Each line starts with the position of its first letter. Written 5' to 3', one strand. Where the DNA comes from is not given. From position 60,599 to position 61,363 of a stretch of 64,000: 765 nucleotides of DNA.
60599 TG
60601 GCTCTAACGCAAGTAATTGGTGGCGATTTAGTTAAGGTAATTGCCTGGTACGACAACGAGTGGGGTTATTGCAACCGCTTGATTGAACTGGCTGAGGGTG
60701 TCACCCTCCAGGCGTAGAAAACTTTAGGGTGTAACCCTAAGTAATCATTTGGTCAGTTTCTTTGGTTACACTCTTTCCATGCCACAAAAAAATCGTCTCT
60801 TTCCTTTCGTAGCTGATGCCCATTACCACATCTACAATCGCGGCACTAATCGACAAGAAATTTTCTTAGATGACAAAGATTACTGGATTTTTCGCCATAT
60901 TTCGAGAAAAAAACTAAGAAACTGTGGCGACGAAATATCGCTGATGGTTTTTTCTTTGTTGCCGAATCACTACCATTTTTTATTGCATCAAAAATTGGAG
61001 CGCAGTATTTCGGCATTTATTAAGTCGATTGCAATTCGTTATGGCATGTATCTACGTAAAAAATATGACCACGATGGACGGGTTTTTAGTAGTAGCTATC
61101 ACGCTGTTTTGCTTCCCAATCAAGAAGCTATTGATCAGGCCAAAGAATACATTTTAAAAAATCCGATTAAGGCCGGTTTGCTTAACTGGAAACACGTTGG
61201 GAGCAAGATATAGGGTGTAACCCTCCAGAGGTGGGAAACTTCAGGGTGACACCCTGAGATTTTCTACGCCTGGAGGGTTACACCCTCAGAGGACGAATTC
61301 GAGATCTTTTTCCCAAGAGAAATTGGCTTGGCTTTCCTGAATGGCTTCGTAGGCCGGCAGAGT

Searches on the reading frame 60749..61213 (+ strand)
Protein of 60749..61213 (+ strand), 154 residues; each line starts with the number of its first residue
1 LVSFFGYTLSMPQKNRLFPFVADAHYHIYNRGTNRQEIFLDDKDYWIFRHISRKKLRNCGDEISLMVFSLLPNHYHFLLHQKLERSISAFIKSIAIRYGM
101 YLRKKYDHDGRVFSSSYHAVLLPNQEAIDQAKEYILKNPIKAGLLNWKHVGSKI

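Call 81: search_protein_families(library=pfam, proteins=[window:60749-61213:+], max_evalue=0.01)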
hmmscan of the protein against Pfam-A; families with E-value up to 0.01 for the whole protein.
window:60749-61213:+ (154 aa): 1 family
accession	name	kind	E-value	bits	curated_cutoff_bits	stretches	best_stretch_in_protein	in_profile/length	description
PF01797.21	Y1_Tnp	-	3.6e-10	40.4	23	1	21-136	2-119/121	Transposase IS200 like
